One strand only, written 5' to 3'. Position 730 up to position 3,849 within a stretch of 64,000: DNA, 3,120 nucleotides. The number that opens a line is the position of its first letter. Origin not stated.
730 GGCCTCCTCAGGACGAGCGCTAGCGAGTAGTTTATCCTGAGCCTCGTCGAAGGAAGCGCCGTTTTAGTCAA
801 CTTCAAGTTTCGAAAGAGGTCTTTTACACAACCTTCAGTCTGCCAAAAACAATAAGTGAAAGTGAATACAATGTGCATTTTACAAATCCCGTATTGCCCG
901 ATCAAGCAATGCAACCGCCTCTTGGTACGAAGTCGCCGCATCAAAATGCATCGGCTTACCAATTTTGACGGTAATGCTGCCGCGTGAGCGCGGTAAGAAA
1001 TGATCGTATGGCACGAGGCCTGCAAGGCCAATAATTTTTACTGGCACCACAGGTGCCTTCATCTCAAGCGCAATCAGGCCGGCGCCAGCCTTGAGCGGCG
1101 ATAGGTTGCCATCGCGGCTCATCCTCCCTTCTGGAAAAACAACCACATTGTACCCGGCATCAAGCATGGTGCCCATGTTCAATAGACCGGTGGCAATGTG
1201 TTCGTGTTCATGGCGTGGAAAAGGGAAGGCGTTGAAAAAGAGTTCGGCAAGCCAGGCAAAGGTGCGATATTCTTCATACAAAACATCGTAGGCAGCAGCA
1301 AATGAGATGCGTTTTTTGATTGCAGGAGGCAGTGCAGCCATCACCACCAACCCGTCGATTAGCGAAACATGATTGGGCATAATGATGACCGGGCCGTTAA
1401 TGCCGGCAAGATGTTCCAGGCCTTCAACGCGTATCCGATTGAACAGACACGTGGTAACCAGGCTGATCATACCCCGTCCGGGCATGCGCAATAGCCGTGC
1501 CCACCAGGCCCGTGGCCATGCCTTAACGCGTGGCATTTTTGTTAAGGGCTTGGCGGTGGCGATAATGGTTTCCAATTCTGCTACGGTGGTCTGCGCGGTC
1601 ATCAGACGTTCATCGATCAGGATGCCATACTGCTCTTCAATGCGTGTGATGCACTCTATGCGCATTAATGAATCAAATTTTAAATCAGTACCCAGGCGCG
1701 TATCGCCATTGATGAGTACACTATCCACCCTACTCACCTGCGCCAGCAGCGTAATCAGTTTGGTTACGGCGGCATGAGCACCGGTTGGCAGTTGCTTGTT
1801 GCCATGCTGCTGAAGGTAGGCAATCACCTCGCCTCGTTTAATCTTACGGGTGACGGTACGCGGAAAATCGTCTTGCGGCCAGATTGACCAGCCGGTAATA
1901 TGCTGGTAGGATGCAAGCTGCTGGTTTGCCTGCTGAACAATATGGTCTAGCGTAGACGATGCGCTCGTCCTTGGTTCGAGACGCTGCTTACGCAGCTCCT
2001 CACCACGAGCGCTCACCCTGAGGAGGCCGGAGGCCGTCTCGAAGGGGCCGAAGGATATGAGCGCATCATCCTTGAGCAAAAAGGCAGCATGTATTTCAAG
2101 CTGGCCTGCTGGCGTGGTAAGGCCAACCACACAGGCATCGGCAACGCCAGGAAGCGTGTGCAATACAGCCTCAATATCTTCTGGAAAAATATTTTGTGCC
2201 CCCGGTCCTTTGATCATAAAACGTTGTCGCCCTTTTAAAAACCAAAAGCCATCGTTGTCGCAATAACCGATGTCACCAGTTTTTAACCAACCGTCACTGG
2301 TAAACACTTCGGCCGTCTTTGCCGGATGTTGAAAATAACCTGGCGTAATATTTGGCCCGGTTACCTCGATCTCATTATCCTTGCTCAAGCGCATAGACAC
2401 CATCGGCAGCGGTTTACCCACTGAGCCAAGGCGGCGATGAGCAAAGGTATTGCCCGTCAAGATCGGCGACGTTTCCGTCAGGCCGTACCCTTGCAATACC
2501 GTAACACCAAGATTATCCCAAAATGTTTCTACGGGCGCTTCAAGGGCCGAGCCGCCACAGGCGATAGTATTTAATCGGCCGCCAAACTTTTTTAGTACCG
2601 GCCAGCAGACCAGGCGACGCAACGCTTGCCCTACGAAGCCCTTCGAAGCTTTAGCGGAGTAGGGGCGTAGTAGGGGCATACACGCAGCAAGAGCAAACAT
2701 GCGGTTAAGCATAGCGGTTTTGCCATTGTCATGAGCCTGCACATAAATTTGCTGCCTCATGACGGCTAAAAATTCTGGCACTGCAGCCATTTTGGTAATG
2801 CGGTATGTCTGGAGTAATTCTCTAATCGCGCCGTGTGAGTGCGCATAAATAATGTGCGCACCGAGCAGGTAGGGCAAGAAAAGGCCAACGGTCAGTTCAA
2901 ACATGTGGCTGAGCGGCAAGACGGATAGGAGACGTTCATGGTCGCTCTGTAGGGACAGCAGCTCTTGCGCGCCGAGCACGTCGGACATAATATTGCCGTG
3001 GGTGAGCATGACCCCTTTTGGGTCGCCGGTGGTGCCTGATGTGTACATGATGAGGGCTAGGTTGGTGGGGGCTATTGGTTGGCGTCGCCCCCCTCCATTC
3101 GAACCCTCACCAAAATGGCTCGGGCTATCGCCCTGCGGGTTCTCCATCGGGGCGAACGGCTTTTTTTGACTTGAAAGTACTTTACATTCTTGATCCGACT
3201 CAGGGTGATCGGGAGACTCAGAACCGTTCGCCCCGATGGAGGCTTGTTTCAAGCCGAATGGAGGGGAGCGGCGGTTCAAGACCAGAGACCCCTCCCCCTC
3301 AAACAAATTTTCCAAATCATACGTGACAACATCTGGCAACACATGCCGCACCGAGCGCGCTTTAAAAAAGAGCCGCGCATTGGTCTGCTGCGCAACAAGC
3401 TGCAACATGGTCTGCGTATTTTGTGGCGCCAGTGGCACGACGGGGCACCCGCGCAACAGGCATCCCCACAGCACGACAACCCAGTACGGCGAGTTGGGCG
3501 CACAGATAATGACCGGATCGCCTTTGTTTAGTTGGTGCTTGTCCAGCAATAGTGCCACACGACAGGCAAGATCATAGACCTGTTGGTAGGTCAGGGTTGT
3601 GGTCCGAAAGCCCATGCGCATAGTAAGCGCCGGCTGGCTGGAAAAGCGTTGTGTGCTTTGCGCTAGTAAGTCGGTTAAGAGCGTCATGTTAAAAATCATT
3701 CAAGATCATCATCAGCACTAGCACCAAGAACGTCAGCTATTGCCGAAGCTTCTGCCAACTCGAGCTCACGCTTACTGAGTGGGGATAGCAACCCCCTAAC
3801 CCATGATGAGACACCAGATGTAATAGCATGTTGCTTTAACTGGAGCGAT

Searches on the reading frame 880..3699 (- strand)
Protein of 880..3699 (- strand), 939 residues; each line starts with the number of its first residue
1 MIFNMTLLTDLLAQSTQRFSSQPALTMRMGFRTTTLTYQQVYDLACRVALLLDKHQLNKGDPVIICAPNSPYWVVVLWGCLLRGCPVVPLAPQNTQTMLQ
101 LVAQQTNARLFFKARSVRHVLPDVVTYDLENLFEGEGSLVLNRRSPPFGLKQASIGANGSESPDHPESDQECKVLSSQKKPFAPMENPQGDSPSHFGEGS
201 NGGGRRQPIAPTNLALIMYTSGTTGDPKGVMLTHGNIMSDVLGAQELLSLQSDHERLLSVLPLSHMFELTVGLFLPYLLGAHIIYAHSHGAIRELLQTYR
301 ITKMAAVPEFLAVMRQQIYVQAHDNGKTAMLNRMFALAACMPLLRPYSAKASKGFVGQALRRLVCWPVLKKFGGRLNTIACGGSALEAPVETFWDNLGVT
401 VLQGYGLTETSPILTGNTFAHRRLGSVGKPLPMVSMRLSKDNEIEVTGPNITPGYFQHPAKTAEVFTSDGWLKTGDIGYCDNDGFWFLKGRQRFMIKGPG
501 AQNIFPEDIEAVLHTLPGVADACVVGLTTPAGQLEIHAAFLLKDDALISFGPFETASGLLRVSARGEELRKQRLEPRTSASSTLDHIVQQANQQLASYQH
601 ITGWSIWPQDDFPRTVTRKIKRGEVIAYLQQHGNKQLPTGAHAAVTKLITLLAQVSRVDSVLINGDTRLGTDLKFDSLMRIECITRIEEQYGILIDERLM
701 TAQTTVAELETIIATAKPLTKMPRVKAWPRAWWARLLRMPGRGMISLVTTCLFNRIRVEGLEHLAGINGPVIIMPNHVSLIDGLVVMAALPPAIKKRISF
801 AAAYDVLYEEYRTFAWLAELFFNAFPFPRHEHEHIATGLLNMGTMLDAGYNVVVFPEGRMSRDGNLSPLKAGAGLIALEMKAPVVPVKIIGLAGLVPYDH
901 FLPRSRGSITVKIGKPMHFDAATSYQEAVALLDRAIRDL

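Call 31: search_protein_families(library=ncbifam, proteins=[window:880-3699:-], max_evalue=0.01)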
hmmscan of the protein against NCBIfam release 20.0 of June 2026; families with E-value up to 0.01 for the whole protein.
window:880-3699:- (939 aa): 112 families (the best 25 are shown)
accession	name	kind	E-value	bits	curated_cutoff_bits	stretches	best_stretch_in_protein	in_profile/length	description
NF004837.0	PRK06187.1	subfamily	2.4e-64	217.5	476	3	375-547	287-476/531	long-chain-fatty-acid--CoA ligase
NF004114.0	PRK05605.1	equivalog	1.3e-61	208.6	766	3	381-547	345-523/575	long-chain-fatty-acid--CoA ligase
NF006386.0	PRK08633.1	equivalog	2.9e-58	197.5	1221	3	745-918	418-587/1147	acyl-[ACP]--phospholipid O-acyltransferase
NF005291.0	PRK06814.1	equivalog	4.8e-53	180.4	1349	3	381-495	914-1035/1140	acyl-[ACP]--phospholipid O-acyltransferase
NF006181.0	PRK08314.1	subfamily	4.6e-52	177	705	2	6-311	24-304/563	long-chain-fatty-acid--CoA ligase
NF002966.0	PRK03640.1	equivalog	1.6e-51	175.4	556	2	371-544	251-432/483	o-succinylbenzoate--CoA ligase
NF005702.0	PRK07514.1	subfamily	4.2e-51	173.8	558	3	386-530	283-437/506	malonyl-CoA synthase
TIGR01923.1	menE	equivalog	5.2e-51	173.9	330.15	2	376-526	226-381/442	o-succinylbenzoate--CoA ligase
NF004229.0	PRK05677.1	subfamily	4.6e-50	170.6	879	3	376-529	328-491/563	long-chain-fatty-acid--CoA ligase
NF005714.0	PRK07529.1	subfamily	6.8e-48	163.5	632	2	374-527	338-509/640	acyl-CoA synthetase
NF005463.0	PRK07059.1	subfamily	5.7e-46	157.1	869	3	376-546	329-509/557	long-chain-fatty-acid--CoA ligase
NF005801.1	PRK07656.1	equivalog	1.5e-45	155.8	657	3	395-528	301-438/500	FadD3 family acyl-CoA ligase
NF052269.1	Staph_lig_FadD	equivalog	1.5e-45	155.5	650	3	375-546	266-446/499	long-chain-fatty-acid--CoA ligase FadD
NF006523.0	PRK08974.1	equivalog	2.7e-45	154.5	884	3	376-547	327-508/561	long-chain-fatty-acid--CoA ligase FadD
NF005220.0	PRK06710.1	equivalog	3.4e-44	150.9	1116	3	367-548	315-508/563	long-chain-fatty-acid--CoA ligase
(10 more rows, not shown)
